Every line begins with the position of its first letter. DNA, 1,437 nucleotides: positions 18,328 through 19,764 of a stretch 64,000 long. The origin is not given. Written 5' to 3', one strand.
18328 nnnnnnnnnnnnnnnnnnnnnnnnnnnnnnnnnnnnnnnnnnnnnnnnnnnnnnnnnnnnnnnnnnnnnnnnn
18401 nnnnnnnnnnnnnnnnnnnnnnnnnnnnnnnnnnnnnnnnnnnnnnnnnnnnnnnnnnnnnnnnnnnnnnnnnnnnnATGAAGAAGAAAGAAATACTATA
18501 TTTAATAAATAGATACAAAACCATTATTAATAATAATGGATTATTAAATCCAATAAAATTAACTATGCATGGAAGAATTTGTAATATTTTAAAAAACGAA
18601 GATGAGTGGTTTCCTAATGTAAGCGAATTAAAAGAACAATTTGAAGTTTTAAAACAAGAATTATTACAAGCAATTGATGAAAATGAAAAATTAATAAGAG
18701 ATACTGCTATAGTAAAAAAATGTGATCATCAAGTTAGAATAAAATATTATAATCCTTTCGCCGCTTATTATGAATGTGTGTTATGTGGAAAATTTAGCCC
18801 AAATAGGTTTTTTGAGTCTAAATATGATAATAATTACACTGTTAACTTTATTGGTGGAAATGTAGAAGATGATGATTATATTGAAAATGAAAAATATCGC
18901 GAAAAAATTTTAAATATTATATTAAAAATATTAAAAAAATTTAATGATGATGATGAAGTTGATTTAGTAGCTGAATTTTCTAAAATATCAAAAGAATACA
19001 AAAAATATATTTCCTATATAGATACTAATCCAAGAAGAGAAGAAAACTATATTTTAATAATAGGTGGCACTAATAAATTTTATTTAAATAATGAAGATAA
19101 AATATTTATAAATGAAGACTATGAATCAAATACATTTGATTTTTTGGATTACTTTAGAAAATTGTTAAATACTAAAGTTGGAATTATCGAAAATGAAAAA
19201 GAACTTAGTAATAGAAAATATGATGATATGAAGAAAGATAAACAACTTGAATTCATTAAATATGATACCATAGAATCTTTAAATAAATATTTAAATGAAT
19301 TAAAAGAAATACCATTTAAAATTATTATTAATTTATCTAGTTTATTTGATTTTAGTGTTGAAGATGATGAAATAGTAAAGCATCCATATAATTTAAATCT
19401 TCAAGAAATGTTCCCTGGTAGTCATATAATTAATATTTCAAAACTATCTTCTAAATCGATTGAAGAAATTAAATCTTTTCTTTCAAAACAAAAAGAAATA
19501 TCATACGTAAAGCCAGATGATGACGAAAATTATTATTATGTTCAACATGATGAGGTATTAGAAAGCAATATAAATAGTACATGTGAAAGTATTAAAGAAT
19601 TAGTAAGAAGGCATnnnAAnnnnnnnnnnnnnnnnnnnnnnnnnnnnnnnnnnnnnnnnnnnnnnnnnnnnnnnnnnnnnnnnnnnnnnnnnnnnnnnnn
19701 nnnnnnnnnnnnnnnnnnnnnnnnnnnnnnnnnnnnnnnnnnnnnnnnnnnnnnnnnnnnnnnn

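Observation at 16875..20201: LysR regulator divergent from a tight three-gene operon: two paralogous coiled-coil/C-H-C-C zinc-ribbon proteins plus a Nudix hydrolase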

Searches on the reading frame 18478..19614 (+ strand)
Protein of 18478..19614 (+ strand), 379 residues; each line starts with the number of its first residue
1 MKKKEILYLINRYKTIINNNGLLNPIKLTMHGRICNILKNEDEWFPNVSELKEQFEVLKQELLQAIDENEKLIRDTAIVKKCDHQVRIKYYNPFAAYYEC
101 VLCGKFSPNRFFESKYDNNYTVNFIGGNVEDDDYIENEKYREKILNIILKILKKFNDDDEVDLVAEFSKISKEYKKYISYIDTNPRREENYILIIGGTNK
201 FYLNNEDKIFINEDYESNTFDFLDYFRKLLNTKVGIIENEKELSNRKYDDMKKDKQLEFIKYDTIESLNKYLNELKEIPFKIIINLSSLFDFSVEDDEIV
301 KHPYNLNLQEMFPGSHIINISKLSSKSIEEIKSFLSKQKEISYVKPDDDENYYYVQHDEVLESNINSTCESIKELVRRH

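Call 5: search_protein_families(library=pfam, proteins=[window:18478-19614:+], max_evalue=1)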
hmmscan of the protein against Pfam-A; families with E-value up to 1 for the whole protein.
window:18478-19614:+ (379 aa): 5 families
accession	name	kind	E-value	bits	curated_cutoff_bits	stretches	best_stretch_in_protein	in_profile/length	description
PF05062.17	RICH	-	0.014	16.1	23.2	1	138-179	12-53/82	RICH domain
PF07851.19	TMEM120A-B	-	0.048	13.4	29.8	1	135-217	39-123/324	TMEM120A/B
PF23267.1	ENOX1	-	0.2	12.2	27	0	231-273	29-70/110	ENOX1-like domain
PF23455.1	DUF7129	-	0.22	11.7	30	1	91-105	5-19/45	Domain of unknown function (DUF7129)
PF05746.21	DALR_1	-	0.47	11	22.3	1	30-77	4-52/117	DALR anticodon binding domain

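Call 6: search_protein_families(library=ncbifam, proteins=[window:18478-19614:+], max_evalue=1)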
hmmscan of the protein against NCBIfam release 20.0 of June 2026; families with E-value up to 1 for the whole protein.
window:18478-19614:+ (379 aa): 3 families
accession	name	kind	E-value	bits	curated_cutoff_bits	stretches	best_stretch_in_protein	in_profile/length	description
NF011953.0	PRK15424.1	equivalog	0.001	17.8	703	1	159-293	34-169/538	propionate catabolism operon regulatory protein PrpR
TIGR02329.1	propionate_PrpR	equivalog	0.0034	16.1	499.2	1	159-294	24-160/526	propionate catabolism operon regulatory protein PrpR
NF033838.0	PspC_subgroup_1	exception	0.3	9.7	700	1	115-188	41-114/684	pneumococcal surface protein PspC, choline-binding form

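Call 7: search_protein_families(library=padloc, proteins=[window:18478-19614:+], max_evalue=1)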
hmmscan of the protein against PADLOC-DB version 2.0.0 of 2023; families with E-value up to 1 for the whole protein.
window:18478-19614:+ (379 aa): 0 families

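Call 8: search_protein_families(library=phrogs, proteins=[window:18478-19614:+], max_evalue=1)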
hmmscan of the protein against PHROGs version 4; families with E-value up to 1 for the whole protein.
window:18478-19614:+ (379 aa): 3 families
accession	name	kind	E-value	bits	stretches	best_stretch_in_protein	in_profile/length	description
phrog_13616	-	unknown function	0.064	14.2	1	342-378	12-48/155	-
phrog_17605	-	unknown function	0.16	13.3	0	118-155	83-120/123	-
phrog_17965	-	unknown function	0.52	11.4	0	115-192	3-79/91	-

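Call 9: find_homologous_proteins(query=window:18478-19614:+, max_evalue=0.01)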
Query window:18478-19614:+ (379 aa): 23 proteins with E <= 0.01 among 8000 candidates.
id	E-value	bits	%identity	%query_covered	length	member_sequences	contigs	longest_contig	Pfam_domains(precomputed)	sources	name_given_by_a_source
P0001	1.6e-242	822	100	100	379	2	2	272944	-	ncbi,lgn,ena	-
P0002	1.6e-168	579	73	100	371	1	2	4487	-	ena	-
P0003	1.5e-60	224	38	96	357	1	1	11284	-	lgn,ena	-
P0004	1.3e-59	221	36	100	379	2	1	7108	-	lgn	-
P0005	1.9e-57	213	37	100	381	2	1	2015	-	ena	-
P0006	1.3e-56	211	37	100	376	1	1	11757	-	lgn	-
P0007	7.9e-56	208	37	100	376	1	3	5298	-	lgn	-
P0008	2.5e-54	203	38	100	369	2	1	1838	-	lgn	-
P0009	1.7e-52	197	39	85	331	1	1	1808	-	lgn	-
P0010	3.6e-52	196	38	100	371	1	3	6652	-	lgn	-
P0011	3.8e-52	196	35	97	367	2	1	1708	-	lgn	-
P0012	6.1e-51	192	37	100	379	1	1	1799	-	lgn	-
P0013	7.6e-51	192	39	84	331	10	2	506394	-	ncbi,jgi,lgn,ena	-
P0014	2.1e-49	187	37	84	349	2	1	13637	-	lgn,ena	-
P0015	2.1e-47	180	36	92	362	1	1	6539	-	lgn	-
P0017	8.4e-44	169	33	99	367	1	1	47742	-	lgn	-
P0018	2.4e-42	164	34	100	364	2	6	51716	-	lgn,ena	-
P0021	4.8e-28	117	31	99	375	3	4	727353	-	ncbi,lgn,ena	-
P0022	1.5e-26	112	31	99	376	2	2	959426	-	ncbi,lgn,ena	-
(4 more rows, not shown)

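Call 10: find_encoding_contigs(protein=P0013, flank=6000, max_places=3)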
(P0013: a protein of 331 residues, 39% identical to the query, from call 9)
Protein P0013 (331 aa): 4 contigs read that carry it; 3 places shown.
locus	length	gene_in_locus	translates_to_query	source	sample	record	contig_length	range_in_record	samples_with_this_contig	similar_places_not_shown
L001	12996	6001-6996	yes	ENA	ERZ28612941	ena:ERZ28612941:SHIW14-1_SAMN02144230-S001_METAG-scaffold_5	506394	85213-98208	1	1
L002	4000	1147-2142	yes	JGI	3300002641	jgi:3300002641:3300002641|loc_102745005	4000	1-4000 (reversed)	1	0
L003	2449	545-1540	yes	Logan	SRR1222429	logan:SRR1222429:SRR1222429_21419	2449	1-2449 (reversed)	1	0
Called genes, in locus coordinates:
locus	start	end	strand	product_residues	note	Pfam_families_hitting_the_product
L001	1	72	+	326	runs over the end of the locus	PF00005:ABC_tran, PF13304:AAA_21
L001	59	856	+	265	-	-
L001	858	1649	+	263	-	PF06182:ABC2_membrane_6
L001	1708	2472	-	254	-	PF13276:HTH_21, PF00665:rve, PF13610:DDE_Tnp_IS240 (faint), PF13683:rve_3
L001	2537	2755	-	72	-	-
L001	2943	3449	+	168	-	PF00583:Acetyltransf_1 (weak)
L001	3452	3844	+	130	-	PF01243:PNPOx_N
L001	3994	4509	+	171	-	-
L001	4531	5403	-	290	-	PF00126:HTH_1, PF03466:LysR_substrate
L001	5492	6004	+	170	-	-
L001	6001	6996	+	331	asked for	-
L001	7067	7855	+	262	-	PF01479:S4, PF22421:SYY_C-terminal (weak), PF01728:FtsJ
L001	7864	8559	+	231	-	PF01479:S4, PF00849:PseudoU_synth_2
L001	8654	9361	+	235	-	-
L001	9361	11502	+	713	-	-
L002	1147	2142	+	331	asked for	-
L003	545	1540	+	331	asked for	-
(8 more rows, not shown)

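Call 11: find_encoding_contigs(protein=P0021, flank=6000, max_places=3)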
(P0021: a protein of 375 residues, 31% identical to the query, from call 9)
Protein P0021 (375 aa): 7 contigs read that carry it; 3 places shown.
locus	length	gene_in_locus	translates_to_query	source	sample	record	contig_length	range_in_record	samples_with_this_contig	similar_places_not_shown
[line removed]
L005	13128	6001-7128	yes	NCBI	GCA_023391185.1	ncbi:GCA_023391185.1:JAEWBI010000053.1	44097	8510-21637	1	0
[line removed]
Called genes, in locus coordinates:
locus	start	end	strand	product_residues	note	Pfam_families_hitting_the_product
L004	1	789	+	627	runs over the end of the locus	PF02518:HATPase_c, PF13589:HATPase_c_3, PF00183:HSP90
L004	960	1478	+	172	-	PF10688:Imp-YgjV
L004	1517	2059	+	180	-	PF02525:Flavodoxin_2, PF03358:FMN_red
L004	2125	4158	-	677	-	PF00403:HMA, PF00122:E1-E2_ATPase, PF00702:Hydrolase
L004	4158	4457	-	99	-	PF02583:Trns_repr_metal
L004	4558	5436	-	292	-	PF00126:HTH_1, PF03466:LysR_substrate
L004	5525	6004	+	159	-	-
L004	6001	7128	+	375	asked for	-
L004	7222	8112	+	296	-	PF14249:Tocopherol_cycl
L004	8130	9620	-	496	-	PF01946:Thi4 (weak), PF01266:DAO, PF03486:HI0933_like (faint), PF07992:Pyr_redox_2 (weak), PF13450:NAD_binding_8 (faint), PF00355:Rieske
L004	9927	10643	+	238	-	PF07505:DUF5131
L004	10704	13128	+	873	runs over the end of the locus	PF00690:Cation_ATPase_N, PF00122:E1-E2_ATPase, PF00702:Hydrolase, PF13246:Cation_ATPase, PF00689:Cation_ATPase_C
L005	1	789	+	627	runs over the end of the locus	PF02518:HATPase_c, PF13589:HATPase_c_3, PF00183:HSP90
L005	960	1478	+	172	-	PF10688:Imp-YgjV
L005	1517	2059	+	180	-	PF02525:Flavodoxin_2, PF03358:FMN_red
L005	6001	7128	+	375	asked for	-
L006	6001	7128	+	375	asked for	-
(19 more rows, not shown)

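Call 12: find_encoding_contigs(protein=P0022, flank=6000, max_places=3)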
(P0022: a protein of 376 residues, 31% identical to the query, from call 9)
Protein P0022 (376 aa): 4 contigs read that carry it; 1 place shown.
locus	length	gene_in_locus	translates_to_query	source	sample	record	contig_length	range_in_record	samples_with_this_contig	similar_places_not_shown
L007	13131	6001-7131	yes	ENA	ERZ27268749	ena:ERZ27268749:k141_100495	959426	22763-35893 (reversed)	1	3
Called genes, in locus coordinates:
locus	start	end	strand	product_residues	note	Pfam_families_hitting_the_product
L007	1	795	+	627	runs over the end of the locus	PF02518:HATPase_c, PF13589:HATPase_c_3, PF00183:HSP90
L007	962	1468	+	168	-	PF10688:Imp-YgjV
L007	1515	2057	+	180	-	PF02525:Flavodoxin_2 (weak), PF03358:FMN_red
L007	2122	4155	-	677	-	PF00403:HMA (weak), PF00122:E1-E2_ATPase, PF00702:Hydrolase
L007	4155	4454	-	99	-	PF02583:Trns_repr_metal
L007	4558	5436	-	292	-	PF00126:HTH_1, PF03466:LysR_substrate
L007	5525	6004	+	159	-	-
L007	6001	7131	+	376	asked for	-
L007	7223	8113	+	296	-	PF14249:Tocopherol_cycl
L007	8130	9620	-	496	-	PF01946:Thi4 (faint), PF01266:DAO, PF07992:Pyr_redox_2 (faint), PF13450:NAD_binding_8 (faint), PF13738:Pyr_redox_3 (faint), PF00355:Rieske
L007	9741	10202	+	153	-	PF00857:Isochorismatase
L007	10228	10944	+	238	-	PF07505:DUF5131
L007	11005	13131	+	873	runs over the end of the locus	PF00690:Cation_ATPase_N, PF00122:E1-E2_ATPase, PF00702:Hydrolase, PF13246:Cation_ATPase, PF00689:Cation_ATPase_C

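Call 14: find_encoding_contigs(protein=P0017, flank=6000, max_places=2)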
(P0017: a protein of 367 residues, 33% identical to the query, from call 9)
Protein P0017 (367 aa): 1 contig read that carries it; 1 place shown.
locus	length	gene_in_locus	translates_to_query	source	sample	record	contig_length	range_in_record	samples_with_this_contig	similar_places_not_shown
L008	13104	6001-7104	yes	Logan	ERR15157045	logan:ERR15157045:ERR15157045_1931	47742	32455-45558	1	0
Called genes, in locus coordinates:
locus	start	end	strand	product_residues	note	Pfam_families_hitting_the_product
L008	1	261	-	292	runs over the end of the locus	PF02311:AraC_binding, PF07883:Cupin_2 (weak), PF00165:HTH_AraC, PF12833:HTH_18, PF00165:HTH_AraC (weak)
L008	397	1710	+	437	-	PF07287:AtuA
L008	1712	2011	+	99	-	PF14330:DUF4387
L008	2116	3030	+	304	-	-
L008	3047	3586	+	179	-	-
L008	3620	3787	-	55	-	-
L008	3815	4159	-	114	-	-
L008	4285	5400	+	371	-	-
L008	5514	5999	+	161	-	PF07319:DnaI_N (faint)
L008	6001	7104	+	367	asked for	-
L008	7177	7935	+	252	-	PF04055:Radical_SAM (weak)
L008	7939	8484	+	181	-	PF00300:His_Phos_1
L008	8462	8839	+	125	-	-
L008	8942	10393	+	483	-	-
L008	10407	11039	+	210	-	-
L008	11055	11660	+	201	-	-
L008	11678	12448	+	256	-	-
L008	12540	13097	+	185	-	PF01966:HD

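Call 15: find_encoding_contigs(protein=P0018, flank=6000, max_places=2)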
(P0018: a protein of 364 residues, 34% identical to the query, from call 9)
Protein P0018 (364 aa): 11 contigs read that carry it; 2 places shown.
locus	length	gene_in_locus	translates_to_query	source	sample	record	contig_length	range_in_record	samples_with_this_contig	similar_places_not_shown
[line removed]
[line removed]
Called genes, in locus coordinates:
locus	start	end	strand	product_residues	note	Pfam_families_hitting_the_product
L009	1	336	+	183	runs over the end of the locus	PF01121:CoaE, PF13238:AAA_18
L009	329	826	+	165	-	PF01467:CTP_transf_like, PF08218:Citrate_ly_lig (weak)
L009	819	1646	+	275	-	PF23023:Anti-Pycsar_Apyc1, PF12706:Lactamase_B_2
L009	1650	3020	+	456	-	PF00293:NUDIX, PF02811:PHP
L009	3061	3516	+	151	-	PF03073:TspO_MBR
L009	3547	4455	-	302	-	PF16403:Bact_surface_Ig-like, PF03734:YkuD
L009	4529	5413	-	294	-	PF00126:HTH_1, PF03466:LysR_substrate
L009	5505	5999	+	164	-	-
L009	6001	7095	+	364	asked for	-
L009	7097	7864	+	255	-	PF04127:DFP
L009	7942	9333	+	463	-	PF00493:MCM, PF13401:AAA_22 (faint), PF00004:AAA, PF07724:AAA_2, PF10431:ClpB_D2-small (weak)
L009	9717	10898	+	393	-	PF05816:TelA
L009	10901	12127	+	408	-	-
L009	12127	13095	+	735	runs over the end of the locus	PF00004:AAA (faint), PF07728:AAA_5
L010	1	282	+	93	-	?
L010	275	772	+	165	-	PF01467:CTP_transf_like, PF08218:Citrate_ly_lig (weak)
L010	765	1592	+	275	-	PF23023:Anti-Pycsar_Apyc1, PF12706:Lactamase_B_2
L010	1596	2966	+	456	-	PF00293:NUDIX, PF02811:PHP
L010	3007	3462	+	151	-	PF03073:TspO_MBR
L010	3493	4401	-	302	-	PF16403:Bact_surface_Ig-like, PF03734:YkuD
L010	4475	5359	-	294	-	PF00126:HTH_1, PF03466:LysR_substrate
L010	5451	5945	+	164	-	-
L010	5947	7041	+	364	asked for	-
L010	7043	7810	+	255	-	PF04127:DFP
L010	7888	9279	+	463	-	PF00493:MCM, PF13401:AAA_22 (faint), PF00004:AAA, PF07724:AAA_2, PF10431:ClpB_D2-small (weak)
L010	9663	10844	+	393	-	PF05816:TelA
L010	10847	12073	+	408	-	-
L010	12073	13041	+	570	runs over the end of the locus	?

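Call 16: find_encoding_contigs(protein=P0014, flank=6000, max_places=2)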
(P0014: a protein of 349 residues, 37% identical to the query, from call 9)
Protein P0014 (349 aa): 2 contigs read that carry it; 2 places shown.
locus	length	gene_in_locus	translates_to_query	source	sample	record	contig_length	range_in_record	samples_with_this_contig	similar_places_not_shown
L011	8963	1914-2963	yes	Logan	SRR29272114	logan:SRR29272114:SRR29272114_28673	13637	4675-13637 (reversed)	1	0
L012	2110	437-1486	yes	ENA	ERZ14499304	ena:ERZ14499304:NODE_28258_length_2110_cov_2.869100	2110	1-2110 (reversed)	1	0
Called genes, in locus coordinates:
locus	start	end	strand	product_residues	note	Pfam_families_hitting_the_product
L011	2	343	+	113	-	?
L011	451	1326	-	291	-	PF00126:HTH_1, PF03466:LysR_substrate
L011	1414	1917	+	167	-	-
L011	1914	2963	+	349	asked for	-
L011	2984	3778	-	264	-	PF00528:BPD_transp_1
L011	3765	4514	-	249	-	PF03193:RsgA_GTPase (weak), PF00005:ABC_tran, PF13304:AAA_21 (faint)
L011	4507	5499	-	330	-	PF13379:NMT1_2, PF09084:NMT1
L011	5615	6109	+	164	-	PF00293:NUDIX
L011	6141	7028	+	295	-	PF04055:Radical_SAM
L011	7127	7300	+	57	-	-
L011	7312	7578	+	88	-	PF07875:Coat_F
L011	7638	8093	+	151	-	-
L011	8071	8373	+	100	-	-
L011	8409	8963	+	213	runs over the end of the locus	-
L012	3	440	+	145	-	?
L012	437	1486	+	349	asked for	-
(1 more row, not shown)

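Call 25: find_related_loci(query=A1, collection=genome_contigs, flank=8000)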
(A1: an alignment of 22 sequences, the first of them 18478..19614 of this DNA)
Query A1 (379 aa) in genome_contigs; peptide patterns used: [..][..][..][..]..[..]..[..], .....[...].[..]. (x = any residue, [..] = any of these).
423 stretches matched a pattern; 13 encode a relative of the query (tblastn E <= 1e-3); 13 distinct loci.
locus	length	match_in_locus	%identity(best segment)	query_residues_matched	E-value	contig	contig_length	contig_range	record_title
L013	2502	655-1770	43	1-378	4e-93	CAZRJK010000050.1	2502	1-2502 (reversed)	MAG TPA_asm: uncultured Muribaculaceae bacterium isolate SRP278969_co1_369 genome assembly, contig: NODE_71243_length_25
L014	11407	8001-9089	37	1-377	5e-59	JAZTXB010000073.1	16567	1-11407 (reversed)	MAG: Bacilli bacterium isolate T1900045331_YK20190020.MAGScoT_cleanbin_000028 SGB_6528_k141_965062, whole genome shotgun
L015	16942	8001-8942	39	1-322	2e-57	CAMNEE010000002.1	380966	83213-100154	MAG: uncultured Bacillales bacterium isolate SRR1222429_bin.164_metaWRAP_v1.3_MAG genome assembly, contig: NODE.9_length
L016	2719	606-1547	39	1-322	8e-58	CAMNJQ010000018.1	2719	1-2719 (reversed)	MAG: uncultured Clostridium sp. isolate SRR873599_bin.28_metaWRAP_v1.3_MAG genome assembly, contig: ERZ1756080.1198064,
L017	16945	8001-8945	39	1-322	1e-55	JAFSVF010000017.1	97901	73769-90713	MAG: Bacilli bacterium isolate RGIG3504 Goat_Rumen.Co__c1720865, whole genome shotgun sequence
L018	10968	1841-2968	32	1-370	3e-47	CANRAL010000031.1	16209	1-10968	MAG: uncultured Bacilli bacterium isolate Lapin-016__bin54 genome assembly, contig: Lapin-016__NODE_3197_length_16209_co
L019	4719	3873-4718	36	1-291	6e-37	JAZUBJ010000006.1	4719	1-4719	MAG: Bacilli bacterium isolate T1900045317_YK20190006.MAGScoT_cleanbin_000043 SGB_6317_k141_342094, whole genome shotgun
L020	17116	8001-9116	30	1-376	1e-34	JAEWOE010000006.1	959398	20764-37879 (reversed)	MAG: Bacillota bacterium isolate OH_SBlB_51 k127_1115398, whole genome shotgun sequence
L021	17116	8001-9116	31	1-376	1e-33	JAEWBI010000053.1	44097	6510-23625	MAG: Bacillota bacterium isolate OH_PBB_246 k127_1457103, whole genome shotgun sequence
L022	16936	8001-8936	34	1-330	1e-32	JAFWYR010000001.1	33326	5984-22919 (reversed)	MAG: Bacilli bacterium isolate RGIG6191 Sheep_Rectum-1__c120364, whole genome shotgun sequence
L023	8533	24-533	40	148-320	1e-32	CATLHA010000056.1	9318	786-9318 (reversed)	MAG TPA_asm: uncultured Bacillales bacterium isolate MGG03199_1680015500 genome assembly, contig: ERR2497919_610, whole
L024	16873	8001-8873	32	75-379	9e-35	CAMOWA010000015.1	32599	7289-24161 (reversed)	MAG: uncultured Bacillales bacterium isolate SRR873602_bin.104_metaWRAP_v1.3_MAG genome assembly, contig: NODE_2104_leng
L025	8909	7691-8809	34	14-377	6e-46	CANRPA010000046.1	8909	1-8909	MAG: uncultured Bacilli bacterium isolate Lapin-019__bin10 genome assembly, contig: Lapin-019__NODE_4675_length_8909_cov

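Call 33: search_solved_structures(query=A1, max_evalue=10, show_alignments=3)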
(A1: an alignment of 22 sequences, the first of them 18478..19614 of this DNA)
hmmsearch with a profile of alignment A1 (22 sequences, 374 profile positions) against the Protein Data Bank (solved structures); distinct sequences matched with E-value up to 10: 0.

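Call 36: predict_structure(alignment_id=A1)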
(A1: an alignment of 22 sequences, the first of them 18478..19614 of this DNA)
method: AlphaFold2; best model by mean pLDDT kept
length: 379 residues; sequences in the alignment: 22
mean_pLDDT: 83.1   pTM: 0.70
mean pLDDT of the five models: 83.1, 82.6, 82.2, 81.2, 80.5
residues with pLDDT >= 90: 116; 70-90: 215; 50-70: 46; < 50: 2
segments of 3 or more residues with pLDDT < 50: none
pLDDT, mean of each block of 10 residues (from residue 1): 91 79 70 65 84 88 82 68 83 76 72 69 79 64 90 95 90 78 82 93 78 84 90 90 72 84 92 87 94 86 91 92 86 86 88 90 93 78
secondary structure, 60 per line:
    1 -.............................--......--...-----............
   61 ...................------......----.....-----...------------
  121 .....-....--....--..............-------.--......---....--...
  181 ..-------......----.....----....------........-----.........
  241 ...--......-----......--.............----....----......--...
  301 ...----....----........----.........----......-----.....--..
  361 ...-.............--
elements in order: H3-26 E27-30 E33-38 H49-79 E86-91 E96-100 E106-108 E121-125 E127-130 E133-136 H139-152 H163-168 H172-175 E178-182 E190-195 E200-204 E209-212 H219-226 E232-239 H240-243 H246-251 E257-262 H265-277 E282-285 E290-295 E298-303 H308-311 E316-323 H328-336 E341-346 E352-356 E359-363 H365-377
